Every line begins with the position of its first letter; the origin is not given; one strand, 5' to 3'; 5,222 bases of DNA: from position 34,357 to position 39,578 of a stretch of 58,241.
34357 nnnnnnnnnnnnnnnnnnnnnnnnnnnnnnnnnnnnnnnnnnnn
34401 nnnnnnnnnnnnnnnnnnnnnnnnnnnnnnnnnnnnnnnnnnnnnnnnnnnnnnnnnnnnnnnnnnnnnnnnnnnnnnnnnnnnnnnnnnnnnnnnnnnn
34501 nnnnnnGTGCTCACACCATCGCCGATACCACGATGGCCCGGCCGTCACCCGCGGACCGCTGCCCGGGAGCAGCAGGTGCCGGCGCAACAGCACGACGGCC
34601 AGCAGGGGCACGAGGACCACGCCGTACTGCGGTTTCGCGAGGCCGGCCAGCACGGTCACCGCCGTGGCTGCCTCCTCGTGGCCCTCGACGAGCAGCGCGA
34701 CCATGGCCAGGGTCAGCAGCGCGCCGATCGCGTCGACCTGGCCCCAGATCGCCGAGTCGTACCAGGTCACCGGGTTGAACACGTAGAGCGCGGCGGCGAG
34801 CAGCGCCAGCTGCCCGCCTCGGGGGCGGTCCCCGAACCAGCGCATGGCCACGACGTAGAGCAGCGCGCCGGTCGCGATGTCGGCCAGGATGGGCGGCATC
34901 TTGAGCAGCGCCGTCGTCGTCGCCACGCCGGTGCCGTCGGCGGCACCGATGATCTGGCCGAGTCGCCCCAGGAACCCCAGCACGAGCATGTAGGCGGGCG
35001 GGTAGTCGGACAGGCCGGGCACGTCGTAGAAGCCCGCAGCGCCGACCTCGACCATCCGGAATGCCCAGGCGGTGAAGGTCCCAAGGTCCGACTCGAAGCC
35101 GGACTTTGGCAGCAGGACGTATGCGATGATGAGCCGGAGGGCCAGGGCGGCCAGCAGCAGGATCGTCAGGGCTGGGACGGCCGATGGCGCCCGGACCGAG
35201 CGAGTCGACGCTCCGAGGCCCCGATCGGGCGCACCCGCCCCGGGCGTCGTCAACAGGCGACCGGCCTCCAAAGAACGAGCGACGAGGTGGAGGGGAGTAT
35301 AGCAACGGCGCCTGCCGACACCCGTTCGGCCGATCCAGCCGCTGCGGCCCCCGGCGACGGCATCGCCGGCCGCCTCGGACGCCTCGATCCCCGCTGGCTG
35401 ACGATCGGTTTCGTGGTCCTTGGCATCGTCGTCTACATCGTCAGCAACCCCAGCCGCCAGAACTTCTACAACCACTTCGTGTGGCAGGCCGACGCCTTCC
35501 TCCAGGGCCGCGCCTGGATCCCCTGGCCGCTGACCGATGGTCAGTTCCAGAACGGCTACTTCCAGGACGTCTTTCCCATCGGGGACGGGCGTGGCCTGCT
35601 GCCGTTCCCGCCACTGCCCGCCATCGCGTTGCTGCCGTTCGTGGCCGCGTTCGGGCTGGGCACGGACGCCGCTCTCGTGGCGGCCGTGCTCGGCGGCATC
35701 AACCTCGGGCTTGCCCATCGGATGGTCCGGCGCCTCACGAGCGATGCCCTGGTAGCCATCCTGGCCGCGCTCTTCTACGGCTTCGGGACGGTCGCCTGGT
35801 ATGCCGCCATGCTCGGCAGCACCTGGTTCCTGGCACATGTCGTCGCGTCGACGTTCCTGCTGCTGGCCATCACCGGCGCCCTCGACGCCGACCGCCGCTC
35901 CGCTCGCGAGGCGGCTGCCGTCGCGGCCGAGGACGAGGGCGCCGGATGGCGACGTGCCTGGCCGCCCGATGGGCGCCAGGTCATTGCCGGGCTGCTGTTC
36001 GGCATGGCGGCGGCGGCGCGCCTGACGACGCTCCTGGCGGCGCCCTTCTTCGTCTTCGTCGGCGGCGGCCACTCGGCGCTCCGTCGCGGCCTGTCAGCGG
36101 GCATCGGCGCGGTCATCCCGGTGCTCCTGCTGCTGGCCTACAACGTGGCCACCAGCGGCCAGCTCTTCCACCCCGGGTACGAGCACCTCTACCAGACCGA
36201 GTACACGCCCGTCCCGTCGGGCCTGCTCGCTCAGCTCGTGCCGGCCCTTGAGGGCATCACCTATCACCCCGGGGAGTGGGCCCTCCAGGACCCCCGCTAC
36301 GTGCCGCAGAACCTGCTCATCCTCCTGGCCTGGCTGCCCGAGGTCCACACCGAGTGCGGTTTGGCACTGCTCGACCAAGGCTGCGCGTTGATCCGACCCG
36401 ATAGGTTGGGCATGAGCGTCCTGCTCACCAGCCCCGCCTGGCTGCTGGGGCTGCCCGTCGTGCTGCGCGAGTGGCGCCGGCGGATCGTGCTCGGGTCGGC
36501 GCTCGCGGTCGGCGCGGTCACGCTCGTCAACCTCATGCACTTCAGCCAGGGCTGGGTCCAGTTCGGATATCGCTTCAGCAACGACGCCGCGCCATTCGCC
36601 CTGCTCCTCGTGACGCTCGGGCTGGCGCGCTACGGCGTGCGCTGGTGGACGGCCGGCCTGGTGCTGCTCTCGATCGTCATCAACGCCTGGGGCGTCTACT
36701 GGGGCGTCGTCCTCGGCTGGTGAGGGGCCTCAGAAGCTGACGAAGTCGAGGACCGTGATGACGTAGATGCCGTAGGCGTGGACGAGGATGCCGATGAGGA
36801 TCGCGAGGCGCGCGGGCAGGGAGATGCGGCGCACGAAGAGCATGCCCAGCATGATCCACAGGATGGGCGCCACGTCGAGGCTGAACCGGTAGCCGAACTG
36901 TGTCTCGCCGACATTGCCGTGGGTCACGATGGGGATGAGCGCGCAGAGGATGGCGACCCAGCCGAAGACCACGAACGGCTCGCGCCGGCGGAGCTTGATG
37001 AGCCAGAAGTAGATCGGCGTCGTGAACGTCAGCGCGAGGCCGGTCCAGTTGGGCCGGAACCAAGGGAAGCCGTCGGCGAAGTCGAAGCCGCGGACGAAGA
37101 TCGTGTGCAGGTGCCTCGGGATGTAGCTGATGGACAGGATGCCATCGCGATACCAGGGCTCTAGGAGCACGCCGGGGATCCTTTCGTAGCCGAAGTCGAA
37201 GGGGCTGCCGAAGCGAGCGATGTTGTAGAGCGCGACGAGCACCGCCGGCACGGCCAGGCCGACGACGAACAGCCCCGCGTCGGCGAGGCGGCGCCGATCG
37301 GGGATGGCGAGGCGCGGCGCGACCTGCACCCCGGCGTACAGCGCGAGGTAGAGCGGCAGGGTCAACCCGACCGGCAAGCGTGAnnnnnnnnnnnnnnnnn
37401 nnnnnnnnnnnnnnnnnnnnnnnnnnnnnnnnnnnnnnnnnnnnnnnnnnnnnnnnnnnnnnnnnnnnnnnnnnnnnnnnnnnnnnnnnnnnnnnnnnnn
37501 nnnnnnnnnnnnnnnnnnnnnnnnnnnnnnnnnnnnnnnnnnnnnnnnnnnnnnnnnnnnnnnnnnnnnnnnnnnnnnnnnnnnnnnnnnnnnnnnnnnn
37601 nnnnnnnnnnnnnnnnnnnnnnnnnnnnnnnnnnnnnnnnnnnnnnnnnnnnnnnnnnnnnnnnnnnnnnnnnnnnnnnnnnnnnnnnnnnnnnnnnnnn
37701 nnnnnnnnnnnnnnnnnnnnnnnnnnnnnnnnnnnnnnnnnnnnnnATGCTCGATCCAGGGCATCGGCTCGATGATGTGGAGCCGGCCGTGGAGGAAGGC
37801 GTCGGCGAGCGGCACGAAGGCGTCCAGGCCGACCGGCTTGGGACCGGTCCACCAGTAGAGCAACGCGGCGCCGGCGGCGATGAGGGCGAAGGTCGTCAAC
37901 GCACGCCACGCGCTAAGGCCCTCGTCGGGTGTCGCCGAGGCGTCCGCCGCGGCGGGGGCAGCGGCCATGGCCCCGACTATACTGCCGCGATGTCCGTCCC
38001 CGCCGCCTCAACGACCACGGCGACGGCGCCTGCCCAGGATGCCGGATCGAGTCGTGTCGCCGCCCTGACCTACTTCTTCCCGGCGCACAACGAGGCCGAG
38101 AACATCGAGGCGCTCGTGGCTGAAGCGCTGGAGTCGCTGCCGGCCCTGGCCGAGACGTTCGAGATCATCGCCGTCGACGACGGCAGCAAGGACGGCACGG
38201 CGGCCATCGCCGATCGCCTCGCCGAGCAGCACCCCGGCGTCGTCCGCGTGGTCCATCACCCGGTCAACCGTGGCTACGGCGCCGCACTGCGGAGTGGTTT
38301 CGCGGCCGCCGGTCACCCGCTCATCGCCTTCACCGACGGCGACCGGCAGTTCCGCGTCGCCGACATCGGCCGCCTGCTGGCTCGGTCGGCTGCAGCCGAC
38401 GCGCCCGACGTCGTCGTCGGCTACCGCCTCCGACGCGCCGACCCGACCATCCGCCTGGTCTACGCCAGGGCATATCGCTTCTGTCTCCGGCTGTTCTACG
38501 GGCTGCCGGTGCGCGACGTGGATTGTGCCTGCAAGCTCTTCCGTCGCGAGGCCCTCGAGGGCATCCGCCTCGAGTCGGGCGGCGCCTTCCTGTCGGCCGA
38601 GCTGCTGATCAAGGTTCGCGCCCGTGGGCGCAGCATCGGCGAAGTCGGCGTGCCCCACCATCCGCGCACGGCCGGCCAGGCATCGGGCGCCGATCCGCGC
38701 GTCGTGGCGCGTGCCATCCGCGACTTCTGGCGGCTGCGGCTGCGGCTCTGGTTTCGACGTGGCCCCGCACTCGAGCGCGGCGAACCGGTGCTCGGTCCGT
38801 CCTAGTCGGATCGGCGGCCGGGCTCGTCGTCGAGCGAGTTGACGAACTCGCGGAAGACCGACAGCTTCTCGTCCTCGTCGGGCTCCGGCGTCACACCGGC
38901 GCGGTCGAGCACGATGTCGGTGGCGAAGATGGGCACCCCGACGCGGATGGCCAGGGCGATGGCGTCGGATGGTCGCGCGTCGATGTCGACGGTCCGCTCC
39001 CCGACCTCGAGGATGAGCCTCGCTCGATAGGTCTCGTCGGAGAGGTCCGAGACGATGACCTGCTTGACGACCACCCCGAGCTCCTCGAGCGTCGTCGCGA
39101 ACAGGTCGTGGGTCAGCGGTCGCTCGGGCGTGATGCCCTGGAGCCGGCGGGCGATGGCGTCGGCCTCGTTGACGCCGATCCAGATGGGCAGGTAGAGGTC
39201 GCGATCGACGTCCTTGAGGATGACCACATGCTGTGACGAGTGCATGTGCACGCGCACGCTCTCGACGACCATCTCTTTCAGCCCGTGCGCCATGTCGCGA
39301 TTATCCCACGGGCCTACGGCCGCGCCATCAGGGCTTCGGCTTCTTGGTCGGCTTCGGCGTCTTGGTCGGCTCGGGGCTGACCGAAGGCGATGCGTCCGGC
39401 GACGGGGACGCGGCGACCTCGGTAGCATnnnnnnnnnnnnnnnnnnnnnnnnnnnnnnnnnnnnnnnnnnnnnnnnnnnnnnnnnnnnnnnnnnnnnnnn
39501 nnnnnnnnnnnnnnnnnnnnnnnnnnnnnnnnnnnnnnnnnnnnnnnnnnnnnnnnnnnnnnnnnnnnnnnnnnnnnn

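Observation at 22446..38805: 16-kb super-locus joining cytoplasmic PI/PIM synthesis to extracytoplasmic GT-C elongation: a possible lipomannan-like lipoglycan or coupled O-mannosylation system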

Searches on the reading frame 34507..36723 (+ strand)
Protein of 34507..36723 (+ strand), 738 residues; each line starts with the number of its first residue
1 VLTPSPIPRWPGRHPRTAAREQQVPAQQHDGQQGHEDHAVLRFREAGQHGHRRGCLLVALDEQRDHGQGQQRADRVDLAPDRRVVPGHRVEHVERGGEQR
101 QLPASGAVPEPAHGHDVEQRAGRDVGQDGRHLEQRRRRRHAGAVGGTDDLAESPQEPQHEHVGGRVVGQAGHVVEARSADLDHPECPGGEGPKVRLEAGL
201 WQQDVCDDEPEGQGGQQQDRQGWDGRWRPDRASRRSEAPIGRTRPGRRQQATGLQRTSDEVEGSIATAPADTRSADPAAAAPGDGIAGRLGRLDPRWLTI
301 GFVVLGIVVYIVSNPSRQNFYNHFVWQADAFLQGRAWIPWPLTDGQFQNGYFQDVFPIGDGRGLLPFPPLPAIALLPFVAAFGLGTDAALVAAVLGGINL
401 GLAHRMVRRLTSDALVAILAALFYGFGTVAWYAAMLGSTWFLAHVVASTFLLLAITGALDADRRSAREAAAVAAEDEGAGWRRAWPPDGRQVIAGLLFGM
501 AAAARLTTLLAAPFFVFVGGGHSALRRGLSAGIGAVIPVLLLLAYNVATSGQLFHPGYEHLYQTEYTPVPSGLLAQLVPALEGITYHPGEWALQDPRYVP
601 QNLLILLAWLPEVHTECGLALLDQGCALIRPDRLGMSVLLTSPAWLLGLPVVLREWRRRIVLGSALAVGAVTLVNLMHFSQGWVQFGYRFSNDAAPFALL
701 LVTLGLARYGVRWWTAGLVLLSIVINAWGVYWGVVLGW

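Call 6: search_protein_families(library=pfam, proteins=[window:34507-36723:+], max_evalue=0.01)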
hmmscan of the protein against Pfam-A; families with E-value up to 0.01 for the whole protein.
window:34507-36723:+ (738 aa): 1 family
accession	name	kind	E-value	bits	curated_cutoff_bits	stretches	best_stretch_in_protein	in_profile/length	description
PF05251.17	Ost5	-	0.0073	17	27.4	1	366-431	2-65/73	Oligosaccharyltransferase subunit 5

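Call 7: search_protein_families(library=ncbifam, proteins=[window:34507-36723:+], max_evalue=0.001)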
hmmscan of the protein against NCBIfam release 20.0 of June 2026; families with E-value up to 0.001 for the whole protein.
window:34507-36723:+ (738 aa): 1 family
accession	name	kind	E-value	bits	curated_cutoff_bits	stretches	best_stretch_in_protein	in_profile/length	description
NF047440.1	LA3751_2_3_fam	subfamily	3.6e-05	22.8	200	1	331-462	50-171/460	LA_3751/LA_3752 family putative glycosyltransferase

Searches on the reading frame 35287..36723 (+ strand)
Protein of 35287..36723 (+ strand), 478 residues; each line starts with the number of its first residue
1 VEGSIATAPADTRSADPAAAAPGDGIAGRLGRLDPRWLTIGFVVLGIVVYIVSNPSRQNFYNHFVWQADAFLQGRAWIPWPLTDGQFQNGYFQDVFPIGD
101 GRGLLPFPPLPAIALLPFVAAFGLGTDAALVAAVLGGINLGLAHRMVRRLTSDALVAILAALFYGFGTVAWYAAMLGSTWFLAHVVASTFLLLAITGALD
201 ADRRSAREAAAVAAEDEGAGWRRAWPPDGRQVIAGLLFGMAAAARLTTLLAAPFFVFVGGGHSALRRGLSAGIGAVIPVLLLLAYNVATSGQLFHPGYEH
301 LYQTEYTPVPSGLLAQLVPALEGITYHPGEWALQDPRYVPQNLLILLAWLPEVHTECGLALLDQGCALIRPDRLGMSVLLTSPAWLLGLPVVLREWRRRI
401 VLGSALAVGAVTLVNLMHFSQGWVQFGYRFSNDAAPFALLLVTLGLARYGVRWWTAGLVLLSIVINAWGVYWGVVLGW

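Call 11: search_protein_families(library=pfam, proteins=[window:35287-36723:+], max_evalue=10)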
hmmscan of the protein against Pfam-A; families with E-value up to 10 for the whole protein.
window:35287-36723:+ (478 aa): 1 family
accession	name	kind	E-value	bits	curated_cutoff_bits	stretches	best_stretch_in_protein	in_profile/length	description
PF05251.17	Ost5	-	0.004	17.8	27.4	1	106-171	2-65/73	Oligosaccharyltransferase subunit 5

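Call 31: find_homologous_proteins(query=window:35287-36723:+, max_evalue=0.001)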
Query window:35287-36723:+ (478 aa): 2600 proteins with E <= 0.001 among 8000 candidates; the best 120 are listed.
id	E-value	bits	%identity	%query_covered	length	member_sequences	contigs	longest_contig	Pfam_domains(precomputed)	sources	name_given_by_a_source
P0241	0.0e+0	1059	100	100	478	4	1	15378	-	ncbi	ncbi:MAG: hypothetical protein ACHQ02_00105 [Candidatus Limnocylindrales bacterium]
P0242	8.4e-239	811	78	100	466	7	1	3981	-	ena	-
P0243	1.6e-236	804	77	100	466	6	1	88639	-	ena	-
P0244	3.9e-235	799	77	100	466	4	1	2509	-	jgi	-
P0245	4.4e-233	793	80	94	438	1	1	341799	-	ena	-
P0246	1.5e-230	784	74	100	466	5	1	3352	-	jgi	jgi:hypothetical protein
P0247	4.0e-230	783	78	94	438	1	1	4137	-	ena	-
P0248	2.0e-229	780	74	100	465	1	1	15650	-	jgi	jgi:hypothetical protein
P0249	4.3e-229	779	74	100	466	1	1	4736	-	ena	-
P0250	7.7e-227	772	78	93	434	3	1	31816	-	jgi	-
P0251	1.1e-224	765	79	92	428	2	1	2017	-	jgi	-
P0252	1.9e-223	761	79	92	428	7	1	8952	-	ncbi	ncbi:MAG TPA: hypothetical protein VIF44_08015 [Candidatus Limnocylindrales bacterium]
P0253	2.2e-221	754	79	90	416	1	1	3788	-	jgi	jgi:hypothetical protein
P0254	1.4e-214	732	70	100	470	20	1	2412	-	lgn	-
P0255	1.3e-210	718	76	92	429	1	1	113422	-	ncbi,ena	-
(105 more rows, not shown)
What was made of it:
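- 35287..36723 (+): memA: GT-C-fold membrane protein with no Pfam family. All homologues are named 'hypothetical' (call 31).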

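Call 43: search_solved_structures(query=A2, max_evalue=1)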
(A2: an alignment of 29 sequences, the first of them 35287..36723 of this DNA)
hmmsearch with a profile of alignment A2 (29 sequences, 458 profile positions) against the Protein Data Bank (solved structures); distinct sequences matched with E-value up to 1: 0.
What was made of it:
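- Tried and rejected: The memA profile against the PDB found nothing (call 43).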

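Call 47: predict_structure(alignment_id=A2)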
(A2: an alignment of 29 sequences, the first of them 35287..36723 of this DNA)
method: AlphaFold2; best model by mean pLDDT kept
length: 478 residues; sequences in the alignment: 29
mean_pLDDT: 87.3   pTM: 0.89
mean pLDDT of the five models: 87.3, 85.7, 85.5, 85.1, 83.2
residues with pLDDT >= 90: 285; 70-90: 149; 50-70: 23; < 50: 21
segments of 3 or more residues with pLDDT < 50: 1-19
pLDDT, mean of each block of 10 residues (from residue 1): 34 45 74 90 96 81 94 96 93 90 94 97 94 96 97 95 94 82 95 98 91 73 73 98 94 97 92 97 95 89 78 81 74 88 87 90 89 79 94 96 97 88 59 91 96 96 92 82
secondary structure, 60 per line:
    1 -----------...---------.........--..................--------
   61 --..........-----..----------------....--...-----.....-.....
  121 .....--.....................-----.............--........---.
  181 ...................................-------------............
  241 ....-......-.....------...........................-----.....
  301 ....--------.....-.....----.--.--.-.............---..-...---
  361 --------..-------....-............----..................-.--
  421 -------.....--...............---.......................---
elements in order: H24-32 H35-52 H63-72 E96-99 E102-104 H110-114 H116-125 H128-148 H154-166 H169-176 H180-215 H229-244 H246-251 H253-257 H264-290 H296-304 H313-317 H319-323 H336-348 H378-381 H383-394 H399-416 H428-432 H435-449 H453-475
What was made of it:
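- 35287..36723 (+): AlphaFold pTM 0.89 (call 47).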

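Call 51: fold_search(model_id=the predicted structure, library=pdb)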
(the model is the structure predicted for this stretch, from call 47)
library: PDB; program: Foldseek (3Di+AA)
matches with E <= 10: 202; with E <= 0.001: 0
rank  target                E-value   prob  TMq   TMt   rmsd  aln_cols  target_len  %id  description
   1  8pn9_A                5.6e-03  1.00  0.45  0.35  14.8       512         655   13  Structure of human oligosaccharyltransferase OST-A complex bound to NGI-1 (released 2024-05-08)
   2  9dm5                  5.6e-03  1.00  0.38  0.45  13.9       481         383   15  Product-Bound mannosyltransferase PimE (released 2025-06-25)
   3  7oci_F                6.4e-03  1.00  0.42  0.33  13.9       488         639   13  Cryo-EM structure of yeast Ost6p containing oligosaccharyltransferase complex (released 2022-02-16)
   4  8agc_A                6.7e-03  1.00  0.42  0.30  15.5       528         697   13  Structure of yeast oligosaccharylransferase complex with lipid-linked oligosaccharide and non-acceptor peptide bound (released 2022-12-07)
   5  6ezn_F                7.3e-03  1.00  0.41  0.32  14.7       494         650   12  Cryo-EM structure of the yeast oligosaccharyltransferase (OST) complex (released 2018-01-17)
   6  9ub7_B                8.3e-03  1.00  0.41  0.48  11.2       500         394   11  Structure of glycosylphosphatidylinositol transamidase,state 1 (released 2026-04-08)
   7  9s6t_A                8.3e-03  1.00  0.39  0.39  10.8       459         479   16  Ternary cryo-EM structure of chicken ALG12 with Dol25-PP-GlcNAc2Man7, Dol25-P-Man, and Fab (released 2026-03-18)
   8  9wno_A                9.0e-03  1.00  0.36  0.41  10.9       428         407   13  Cryo-EM structure of Candida glabrata GPI mannosyltransferase I bound to Dol-P-Man (released 2025-12-03)
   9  6ftg_5                9.4e-03  1.00  0.43  0.33  15.7       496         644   12  Subtomogram average of OST-containing ribosome-translocon complexes from canine rough microsomal membranes (released 2018-03-21)
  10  8age_A                1.6e-02  1.00  0.43  0.34  13.6       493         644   13  Structure of yeast oligosaccharylransferase complex with acceptor peptide bound (released 2022-12-07)
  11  9i5k_A                1.7e-02  1.00  0.46  0.45  12.8       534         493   12  Structure of the Chaetomium thermophilum Pmt4 homodimer (C2 symmetry) (released 2025-12-24)
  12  6s7o_A                2.5e-02  1.00  0.44  0.33  15.8       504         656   14  Cryo-EM structure of human oligosaccharyltransferase complex OST-A (released 2019-12-18)
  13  9dm7_A                4.0e-02  0.97  0.34  0.42  14.3       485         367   15  mannosyltransferase PimE in complex with Fab_E6 (released 2025-06-25)
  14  6s7t_A                4.2e-02  0.98  0.41  0.29  12.5       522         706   12  Cryo-EM structure of human oligosaccharyltransferase complex OST-B (released 2019-12-18)
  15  8gv8_B                1.1e-01  0.09  0.11  0.10  24.7       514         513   13  The cryo-EM structure of hAE2 with DIDS (released 2023-04-12)
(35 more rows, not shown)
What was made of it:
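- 35287..36723 (+): Every Foldseek hit with high probability is a GT-C enzyme: STT3, PimE, ALG12, PIG-M, Pmt4 (call 51).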

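Call 87: search_protein_families(library=pfam, alignment_id=A2, max_evalue=1)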
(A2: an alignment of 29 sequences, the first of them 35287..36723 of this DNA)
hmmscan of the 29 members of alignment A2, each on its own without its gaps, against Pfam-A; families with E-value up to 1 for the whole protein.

A. member 1, window:35287-36723:+ (478 aa): 1 family
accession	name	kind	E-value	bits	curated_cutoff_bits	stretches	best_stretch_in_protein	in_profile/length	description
PF05251.17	Ost5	-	0.004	17.8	27.4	1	106-171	2-65/73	Oligosaccharyltransferase subunit 5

B. families by the number of members that match (of 29 scanned): 7 families
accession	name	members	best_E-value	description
PF09594.16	GT87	4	0.00018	Glycosyltransferase family 87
PF05251.17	Ost5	1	0.004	Oligosaccharyltransferase subunit 5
PF17453.7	Sigma_M_inh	1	0.014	Sigma-M inhibitor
PF19455.4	DUF5993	1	0.016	Family of unknown function (DUF5993)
PF11028.14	TMEM260-like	1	0.043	Protein O-mannosyl-transferase TMEM260-like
PF07296.16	TraP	1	0.37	TraP protein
PF12805.13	FUSC-like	1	0.82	FUSC-like inner membrane protein yccS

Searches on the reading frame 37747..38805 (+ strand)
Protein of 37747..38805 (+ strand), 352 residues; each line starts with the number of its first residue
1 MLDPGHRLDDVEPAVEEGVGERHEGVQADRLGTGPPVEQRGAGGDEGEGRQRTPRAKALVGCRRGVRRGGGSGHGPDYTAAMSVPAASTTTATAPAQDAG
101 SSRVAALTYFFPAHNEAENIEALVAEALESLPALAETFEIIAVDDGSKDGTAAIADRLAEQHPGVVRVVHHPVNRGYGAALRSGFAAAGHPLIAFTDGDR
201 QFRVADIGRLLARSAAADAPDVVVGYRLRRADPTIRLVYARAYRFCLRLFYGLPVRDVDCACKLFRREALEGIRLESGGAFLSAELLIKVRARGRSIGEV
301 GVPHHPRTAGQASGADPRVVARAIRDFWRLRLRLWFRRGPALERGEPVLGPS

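Call 5: search_protein_families(library=pfam, proteins=[window:37747-38805:+], max_evalue=0.01)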
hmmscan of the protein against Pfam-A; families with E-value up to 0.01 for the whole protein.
window:37747-38805:+ (352 aa): 2 families
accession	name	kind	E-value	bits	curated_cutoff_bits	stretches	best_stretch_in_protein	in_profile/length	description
PF00535.33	Glycos_transf_2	-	5.5e-27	95.2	23.3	1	112-272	5-166/168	Glycosyl transferase family 2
PF13641.12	Glyco_tranf_2_3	-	6.1e-05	23.6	27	1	112-199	8-96/230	Glycosyltransferase like family 2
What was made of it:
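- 37990..38805 (+): Soluble GT2, polyprenyl-phosphate sugar synthase type (Ppm1/DPM1-like). Glycos_transf_2 at 5.5e-27 (call 5).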

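Call 7: search_protein_families(library=ncbifam, proteins=[window:37747-38805:+], max_evalue=0.001)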
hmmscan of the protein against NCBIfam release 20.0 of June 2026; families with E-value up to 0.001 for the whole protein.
window:37747-38805:+ (352 aa): 16 families
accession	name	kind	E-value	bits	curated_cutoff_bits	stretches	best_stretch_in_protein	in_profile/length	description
NF058614.1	PPMAGASynPpgS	equivalog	7.7e-16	58.2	370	1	111-286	6-178/226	polyprenyl-phospho-N-acetylgalactosaminyl synthase PpgS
NF041391.1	DPhHxTase_Halo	equivalog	8.9e-16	57.5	375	1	114-308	4-187/213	dolichyl-phosphate hexose transferase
NF007986.1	PRK10714.1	equivalog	6.1e-15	55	529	1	107-273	8-172/316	undecaprenyl-phosphate 4-deoxy-4-formamido-L-arabinose transferase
TIGR03937.1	PgaC_IcaA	equivalog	4.6e-14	52.2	422.3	1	99-200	39-136/407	poly-beta-1,6-N-acetyl-D-glucosamine synthase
TIGR03965.1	mycofact_glyco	equivalog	1.8e-13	50.2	280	1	94-204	64-169/467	mycofactocin biosynthesis glycosyltransferase MftF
NF047588.1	GlcsyltransPgfSStrep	equivalog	2.6e-11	43.3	500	1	108-273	4-167/308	glycosyltransferase PgfS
TIGR04182.1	glyco_TIGR04182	equivalog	3.9e-11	42.9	325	1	109-313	4-199/293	S-layer glycoprotein N-glycosyltransferase AglJ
NF041875.1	EPS_EpsD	equivalog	1.1e-10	41.4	370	1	112-225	6-114/325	exopolysaccharide biosynthesis glycosyltransferase EpsD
TIGR03469.1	HpnB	hypoth_equivalog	4e-09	36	379.25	1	105-231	44-177/386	hopene-associated glycosyltransferase HpnB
NF007482.0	PRK10073.1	equivalog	1e-08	34.6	423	1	120-219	17-114/334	glycosyltransferase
TIGR04283.1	glyco_like_mftF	equivalog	4.2e-08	33.1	182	1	112-237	6-120/221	TIGR04283 family arsenosugar biosynthesis glycosyltransferase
NF010496.0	PRK13915.1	equivalog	1.6e-07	30.7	262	1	108-199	34-126/307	glucosyl-3-phosphoglycerate synthase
NF047683.1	TeichurnBiosyTuaG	equivalog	1.2e-05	25.1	400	1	111-211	12-108/252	teichuronic acid biosynthesis protein TuaG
NF053739.1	GlytfEpsEBac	equivalog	1.2e-05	24.5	450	1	119-199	11-92/265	glycosyltransferase EpsE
NF053846.1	glyco_with_XrtP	equivalog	0.00038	19.2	520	1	92-200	28-134/440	XrtP-associated glycosyltransferase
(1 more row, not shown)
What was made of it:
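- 37990..38805 (+): NCBIfam PpgS, halophile Dol-P-hexose transferase and ArnC at about 1e-15, all below cut-off (call 7).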

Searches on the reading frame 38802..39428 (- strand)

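Call 6: search_protein_families(library=pfam, proteins=[window:38802-39428:-], max_evalue=0.01)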
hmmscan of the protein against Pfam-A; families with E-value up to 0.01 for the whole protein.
window:38802-39428:- (208 aa): 1 family
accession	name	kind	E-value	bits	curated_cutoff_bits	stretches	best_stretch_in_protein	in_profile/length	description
PF02577.19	BFN_dom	-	3.3e-38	130.4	27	1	69-180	1-110/112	Bifunctional nuclease domain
